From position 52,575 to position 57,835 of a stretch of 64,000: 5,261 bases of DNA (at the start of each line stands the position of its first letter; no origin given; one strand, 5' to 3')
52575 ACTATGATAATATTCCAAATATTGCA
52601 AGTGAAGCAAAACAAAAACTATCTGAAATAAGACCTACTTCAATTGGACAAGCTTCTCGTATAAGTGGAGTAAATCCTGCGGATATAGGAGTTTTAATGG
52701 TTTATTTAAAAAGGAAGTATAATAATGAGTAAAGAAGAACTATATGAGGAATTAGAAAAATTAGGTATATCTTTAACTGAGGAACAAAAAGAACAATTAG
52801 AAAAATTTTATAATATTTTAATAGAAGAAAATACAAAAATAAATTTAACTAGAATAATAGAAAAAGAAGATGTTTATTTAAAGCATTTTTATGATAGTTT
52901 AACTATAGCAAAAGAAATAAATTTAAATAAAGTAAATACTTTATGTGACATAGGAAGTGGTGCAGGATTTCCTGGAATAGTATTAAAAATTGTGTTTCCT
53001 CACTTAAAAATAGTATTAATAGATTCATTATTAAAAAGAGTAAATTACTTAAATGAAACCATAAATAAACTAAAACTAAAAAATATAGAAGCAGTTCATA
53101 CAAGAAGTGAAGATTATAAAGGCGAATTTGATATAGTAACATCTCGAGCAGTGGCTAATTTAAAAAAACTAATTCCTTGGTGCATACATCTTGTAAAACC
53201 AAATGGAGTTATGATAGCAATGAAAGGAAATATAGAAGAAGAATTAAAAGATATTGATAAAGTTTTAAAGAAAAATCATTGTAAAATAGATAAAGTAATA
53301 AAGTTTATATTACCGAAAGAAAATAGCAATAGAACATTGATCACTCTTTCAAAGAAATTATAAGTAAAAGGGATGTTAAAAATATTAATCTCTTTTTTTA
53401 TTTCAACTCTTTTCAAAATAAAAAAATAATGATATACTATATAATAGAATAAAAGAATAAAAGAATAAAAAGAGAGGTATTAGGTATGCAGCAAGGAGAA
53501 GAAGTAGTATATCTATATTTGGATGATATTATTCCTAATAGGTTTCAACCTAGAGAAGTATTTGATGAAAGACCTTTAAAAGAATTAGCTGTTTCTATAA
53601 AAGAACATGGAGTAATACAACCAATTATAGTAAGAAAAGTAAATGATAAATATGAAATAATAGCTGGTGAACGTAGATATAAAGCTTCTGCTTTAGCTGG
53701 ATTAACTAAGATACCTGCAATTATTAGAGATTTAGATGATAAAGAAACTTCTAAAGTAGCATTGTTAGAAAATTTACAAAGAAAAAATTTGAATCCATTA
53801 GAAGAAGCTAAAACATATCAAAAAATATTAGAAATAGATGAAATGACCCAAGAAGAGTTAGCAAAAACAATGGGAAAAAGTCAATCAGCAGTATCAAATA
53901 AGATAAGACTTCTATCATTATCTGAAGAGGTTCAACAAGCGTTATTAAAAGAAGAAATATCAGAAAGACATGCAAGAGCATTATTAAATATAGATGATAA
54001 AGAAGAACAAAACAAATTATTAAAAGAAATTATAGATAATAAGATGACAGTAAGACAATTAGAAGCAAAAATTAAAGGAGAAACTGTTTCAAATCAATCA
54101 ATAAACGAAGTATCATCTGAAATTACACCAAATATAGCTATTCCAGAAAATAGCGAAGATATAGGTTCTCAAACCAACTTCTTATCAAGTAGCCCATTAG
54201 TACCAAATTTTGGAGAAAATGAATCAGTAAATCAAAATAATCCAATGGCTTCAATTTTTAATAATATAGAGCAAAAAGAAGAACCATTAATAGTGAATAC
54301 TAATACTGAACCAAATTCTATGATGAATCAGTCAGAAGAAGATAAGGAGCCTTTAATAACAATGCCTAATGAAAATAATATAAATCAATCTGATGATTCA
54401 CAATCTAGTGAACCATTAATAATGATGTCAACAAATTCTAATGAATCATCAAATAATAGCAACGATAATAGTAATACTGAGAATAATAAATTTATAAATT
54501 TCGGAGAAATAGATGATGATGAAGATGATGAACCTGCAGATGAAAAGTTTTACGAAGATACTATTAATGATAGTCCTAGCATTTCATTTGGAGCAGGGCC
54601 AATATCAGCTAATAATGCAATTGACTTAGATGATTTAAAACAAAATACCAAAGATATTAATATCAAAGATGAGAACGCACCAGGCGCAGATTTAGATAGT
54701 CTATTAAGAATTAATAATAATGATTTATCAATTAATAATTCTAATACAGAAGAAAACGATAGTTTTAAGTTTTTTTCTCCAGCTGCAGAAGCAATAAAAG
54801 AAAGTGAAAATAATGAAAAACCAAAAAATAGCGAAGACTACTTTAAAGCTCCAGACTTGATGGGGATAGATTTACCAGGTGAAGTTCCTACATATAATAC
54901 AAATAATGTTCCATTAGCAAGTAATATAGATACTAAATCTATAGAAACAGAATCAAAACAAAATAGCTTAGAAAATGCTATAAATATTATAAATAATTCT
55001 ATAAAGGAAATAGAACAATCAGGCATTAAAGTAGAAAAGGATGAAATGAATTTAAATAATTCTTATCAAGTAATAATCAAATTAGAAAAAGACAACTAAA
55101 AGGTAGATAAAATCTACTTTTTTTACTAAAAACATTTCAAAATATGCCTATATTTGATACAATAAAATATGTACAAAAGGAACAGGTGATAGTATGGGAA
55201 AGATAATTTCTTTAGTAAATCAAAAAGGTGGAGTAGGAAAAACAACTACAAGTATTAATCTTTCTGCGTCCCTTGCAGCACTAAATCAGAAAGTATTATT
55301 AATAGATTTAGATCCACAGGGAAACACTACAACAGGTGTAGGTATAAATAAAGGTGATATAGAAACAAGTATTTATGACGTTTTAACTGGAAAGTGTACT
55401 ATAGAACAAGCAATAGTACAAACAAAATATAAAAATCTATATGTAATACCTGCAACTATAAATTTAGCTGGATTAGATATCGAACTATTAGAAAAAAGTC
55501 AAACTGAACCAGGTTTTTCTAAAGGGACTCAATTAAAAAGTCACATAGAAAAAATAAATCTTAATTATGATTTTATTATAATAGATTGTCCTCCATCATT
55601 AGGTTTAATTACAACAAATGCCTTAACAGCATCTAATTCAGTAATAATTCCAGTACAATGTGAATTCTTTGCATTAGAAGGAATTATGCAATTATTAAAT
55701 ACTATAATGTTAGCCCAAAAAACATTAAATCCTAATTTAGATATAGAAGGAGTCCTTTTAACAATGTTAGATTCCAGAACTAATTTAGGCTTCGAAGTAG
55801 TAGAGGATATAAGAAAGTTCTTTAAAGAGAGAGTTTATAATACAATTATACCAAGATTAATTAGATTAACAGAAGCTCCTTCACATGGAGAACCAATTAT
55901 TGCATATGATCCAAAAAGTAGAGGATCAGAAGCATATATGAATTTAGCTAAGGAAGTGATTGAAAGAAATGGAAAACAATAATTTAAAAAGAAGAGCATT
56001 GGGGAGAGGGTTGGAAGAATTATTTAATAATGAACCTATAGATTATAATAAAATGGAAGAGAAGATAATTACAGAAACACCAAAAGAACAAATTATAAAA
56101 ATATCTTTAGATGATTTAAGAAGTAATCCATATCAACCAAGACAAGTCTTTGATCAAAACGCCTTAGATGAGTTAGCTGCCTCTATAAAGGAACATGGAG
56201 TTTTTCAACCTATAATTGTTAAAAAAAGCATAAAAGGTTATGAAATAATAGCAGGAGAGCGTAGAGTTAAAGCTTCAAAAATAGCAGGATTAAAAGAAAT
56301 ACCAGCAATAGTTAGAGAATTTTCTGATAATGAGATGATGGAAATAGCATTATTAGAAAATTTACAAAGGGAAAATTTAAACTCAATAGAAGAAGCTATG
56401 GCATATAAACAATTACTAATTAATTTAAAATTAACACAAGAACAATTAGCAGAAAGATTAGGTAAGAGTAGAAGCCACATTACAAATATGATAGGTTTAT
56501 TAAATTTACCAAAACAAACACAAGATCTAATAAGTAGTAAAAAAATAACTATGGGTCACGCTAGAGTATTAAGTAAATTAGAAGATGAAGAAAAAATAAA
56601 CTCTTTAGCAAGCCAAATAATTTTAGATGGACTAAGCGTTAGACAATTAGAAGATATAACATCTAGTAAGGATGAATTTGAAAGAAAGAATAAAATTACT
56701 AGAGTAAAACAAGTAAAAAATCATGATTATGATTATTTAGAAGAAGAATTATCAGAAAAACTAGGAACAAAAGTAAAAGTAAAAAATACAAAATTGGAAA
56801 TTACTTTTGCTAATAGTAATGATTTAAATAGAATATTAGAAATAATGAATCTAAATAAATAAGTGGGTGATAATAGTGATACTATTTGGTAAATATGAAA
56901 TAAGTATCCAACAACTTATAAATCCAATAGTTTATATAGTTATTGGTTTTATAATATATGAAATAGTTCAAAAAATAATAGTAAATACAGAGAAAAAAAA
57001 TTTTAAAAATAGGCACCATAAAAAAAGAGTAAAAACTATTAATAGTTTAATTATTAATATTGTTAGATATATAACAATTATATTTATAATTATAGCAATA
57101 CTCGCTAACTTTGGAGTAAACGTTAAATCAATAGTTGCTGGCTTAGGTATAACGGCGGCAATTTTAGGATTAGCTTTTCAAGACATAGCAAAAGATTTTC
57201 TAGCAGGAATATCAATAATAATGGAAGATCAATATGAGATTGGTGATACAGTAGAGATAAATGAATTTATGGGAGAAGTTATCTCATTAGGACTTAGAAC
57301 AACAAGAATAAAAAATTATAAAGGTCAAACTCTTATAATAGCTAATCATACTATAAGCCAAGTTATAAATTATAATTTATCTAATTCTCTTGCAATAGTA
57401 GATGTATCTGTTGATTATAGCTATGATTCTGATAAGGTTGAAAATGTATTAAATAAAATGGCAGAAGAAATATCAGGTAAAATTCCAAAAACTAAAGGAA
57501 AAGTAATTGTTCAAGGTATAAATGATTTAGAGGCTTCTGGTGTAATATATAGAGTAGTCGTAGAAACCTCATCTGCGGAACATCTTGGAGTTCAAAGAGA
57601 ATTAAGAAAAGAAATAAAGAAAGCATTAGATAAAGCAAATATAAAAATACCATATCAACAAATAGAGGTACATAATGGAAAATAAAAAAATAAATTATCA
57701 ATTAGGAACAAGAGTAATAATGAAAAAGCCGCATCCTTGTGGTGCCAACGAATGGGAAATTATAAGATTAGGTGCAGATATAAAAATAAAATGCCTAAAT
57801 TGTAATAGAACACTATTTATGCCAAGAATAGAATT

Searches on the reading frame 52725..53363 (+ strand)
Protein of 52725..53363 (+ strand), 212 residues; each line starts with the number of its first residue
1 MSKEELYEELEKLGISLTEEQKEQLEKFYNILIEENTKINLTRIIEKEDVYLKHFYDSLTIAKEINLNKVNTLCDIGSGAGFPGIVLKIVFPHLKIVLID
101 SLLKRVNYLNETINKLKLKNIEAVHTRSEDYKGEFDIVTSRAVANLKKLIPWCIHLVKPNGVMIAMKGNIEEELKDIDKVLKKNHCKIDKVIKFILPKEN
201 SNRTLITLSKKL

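Call 7: search_protein_families(library=pfam, proteins=[window:52725-53363:+])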
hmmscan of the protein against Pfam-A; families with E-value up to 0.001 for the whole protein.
window:52725-53363:+ (212 aa): 3 families
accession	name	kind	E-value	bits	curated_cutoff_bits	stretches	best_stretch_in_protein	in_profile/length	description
PF02527.21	GidB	-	2.3e-53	180.7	27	1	21-187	1-169/184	rRNA small subunit methyltransferase G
PF13847.12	Methyltransf_31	-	4.1e-09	36.7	27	1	69-185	3-127/145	Methyltransferase domain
PF05175.20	MTS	-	2.8e-05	24.3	23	1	62-138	24-102/170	Methyltransferase small domain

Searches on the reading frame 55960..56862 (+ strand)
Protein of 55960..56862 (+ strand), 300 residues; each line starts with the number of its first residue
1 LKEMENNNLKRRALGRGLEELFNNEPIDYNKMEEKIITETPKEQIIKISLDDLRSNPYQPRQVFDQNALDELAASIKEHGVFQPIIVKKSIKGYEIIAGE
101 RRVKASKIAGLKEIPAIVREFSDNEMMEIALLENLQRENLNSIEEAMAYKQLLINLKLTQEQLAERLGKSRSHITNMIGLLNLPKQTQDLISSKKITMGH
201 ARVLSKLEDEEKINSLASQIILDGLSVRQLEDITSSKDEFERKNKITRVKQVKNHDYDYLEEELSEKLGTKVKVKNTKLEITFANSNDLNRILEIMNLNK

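Call 7: search_protein_families(library=pfam, proteins=[window:55960-56862:+])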
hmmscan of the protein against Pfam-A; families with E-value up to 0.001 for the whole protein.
window:55960-56862:+ (300 aa): 6 families
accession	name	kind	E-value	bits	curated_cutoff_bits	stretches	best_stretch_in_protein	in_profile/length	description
PF02195.25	ParB_N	-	2.6e-36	124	26.3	1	44-136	2-95/95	ParB N-terminal domain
PF17762.8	HTH_ParB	-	3.5e-35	120.7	22.6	1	138-236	1-99/102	ParB HTH domain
PF23552.2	ParB_C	-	2.8e-07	30.3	23.8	1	254-294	2-47/50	ParB dimerisation domain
PF01381.28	HTH_3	-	7.4e-06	26.4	23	1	150-177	2-29/55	Helix-turn-helix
PF13545.12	HTH_Crp_2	-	0.00022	21.6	27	0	151-180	17-45/70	Crp-like helix-turn-helix domain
PF12844.13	HTH_19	-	0.00061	20.1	30.2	1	150-176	5-31/64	Helix-turn-helix domain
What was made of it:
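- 55960..56862 (+): ParB/Spo0J, 300 aa: the predicted parS-binding CTP clamp. ParB_N, HTH_ParB and ParB_C domains (call 7).
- Checked: A ParB with ParB_N, HTH_ParB and ParB_C domains is encoded at 55960-56862 (call 7).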

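Call 22: search_solved_structures(query=window:55960-56862:+, show_alignments=2)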
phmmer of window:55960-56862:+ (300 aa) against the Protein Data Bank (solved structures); distinct sequences matched with E-value up to 0.001: 14.
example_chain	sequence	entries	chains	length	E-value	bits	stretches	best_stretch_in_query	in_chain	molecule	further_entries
6sdk_A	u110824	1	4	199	1.1e-61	211.9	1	44-234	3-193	Stage 0 sporulation protein J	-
4umk_A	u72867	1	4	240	2.6e-51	177.9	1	10-235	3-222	PROBABLE CHROMOSOME-PARTITIONING PROTEIN PARB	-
1vz0_A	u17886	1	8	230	6.7e-50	173.3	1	43-233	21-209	Chromosome-partitioning protein Spo0J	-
7bnk_A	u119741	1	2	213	4.5e-48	167.3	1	43-236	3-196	ParB family protein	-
7o0n_A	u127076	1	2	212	3.6e-47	164.4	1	44-236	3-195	ParB family protein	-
7bnr_A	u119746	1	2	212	3.6e-47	164.4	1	44-236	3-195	ParB family protein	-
7nfu_A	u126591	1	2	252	8.3e-47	163.2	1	32-246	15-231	Nucleoid occlusion protein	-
7ng0_A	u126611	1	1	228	4.7e-46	160.7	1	44-247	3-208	Nucleoid occlusion protein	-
7ol9_A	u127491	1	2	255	5.1e-46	160.6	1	38-247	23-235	Nucleoid occlusion protein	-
6t1f_A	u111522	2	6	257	4.4e-45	157.5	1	11-238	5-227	Chromosome-partitioning protein ParB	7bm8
6y93_A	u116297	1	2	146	5.7e-23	85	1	125-248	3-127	Nucleoid occlusion protein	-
6s6h_A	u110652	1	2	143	1.6e-22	83.6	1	126-239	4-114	Chromosome-partitioning protein ParB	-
8qa8_A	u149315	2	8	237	2.4e-14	56.8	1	46-196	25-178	Transcriptional repressor protein KorB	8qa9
1r71_A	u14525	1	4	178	5.6e-05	26.1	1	102-196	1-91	Transcriptional repressor protein korB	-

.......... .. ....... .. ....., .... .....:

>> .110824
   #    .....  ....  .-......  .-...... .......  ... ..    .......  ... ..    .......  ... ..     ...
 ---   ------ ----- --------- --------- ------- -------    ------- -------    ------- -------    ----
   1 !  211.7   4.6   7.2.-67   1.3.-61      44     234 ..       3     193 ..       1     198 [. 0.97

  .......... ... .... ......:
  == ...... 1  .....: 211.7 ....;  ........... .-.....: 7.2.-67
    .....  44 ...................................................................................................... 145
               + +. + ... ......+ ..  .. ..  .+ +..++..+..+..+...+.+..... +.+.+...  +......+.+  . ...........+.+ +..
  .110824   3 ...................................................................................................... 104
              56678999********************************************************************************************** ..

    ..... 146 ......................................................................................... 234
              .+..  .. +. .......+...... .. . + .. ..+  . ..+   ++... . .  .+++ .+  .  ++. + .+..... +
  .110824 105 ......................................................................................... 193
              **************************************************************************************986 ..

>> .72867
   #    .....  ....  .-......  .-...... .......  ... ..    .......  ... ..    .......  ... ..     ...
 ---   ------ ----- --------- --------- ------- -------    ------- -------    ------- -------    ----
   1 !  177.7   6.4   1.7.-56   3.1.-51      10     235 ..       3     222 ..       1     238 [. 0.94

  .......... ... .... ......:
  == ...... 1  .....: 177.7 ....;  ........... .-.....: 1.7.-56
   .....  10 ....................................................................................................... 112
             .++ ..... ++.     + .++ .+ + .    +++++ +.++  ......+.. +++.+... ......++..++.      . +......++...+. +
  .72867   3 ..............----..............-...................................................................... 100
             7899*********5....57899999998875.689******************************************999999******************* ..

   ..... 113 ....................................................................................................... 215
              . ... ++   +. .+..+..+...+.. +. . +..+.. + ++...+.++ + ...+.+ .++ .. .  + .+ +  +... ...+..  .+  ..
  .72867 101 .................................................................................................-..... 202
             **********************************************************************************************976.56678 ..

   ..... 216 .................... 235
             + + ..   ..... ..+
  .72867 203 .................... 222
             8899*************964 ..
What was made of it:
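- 55960..56862 (+): It carries GKSRS...MGHAR (R..G), GERRVKA and LGRGL (call 22).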

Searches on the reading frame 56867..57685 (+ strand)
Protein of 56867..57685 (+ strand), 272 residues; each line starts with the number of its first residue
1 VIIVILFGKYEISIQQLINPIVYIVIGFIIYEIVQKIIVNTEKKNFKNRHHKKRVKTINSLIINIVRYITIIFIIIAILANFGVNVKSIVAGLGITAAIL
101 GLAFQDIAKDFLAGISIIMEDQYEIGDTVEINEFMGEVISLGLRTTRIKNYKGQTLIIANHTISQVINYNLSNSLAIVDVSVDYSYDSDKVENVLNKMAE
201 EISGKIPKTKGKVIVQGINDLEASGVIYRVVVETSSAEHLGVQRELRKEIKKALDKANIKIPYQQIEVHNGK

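Call 7: search_protein_families(library=pfam, proteins=[window:56867-57685:+])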
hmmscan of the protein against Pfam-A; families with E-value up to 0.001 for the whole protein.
window:56867-57685:+ (272 aa): 3 families
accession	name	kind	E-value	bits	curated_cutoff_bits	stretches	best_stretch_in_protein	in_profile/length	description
PF00924.24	MS_channel_2nd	-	3.3e-19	69.2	20.2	1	106-170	1-67/68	Mechanosensitive ion channel, beta-domain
PF21088.3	MS_channel_1st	-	7.1e-09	35.9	23.1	1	64-105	1-42/42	Mechanosensitive ion channel, transmembrane helices 2/3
PF21082.3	MS_channel_3rd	-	7.5e-09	36.3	21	1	178-261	3-88/88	Mechanosensitive ion channel MscS, C-terminal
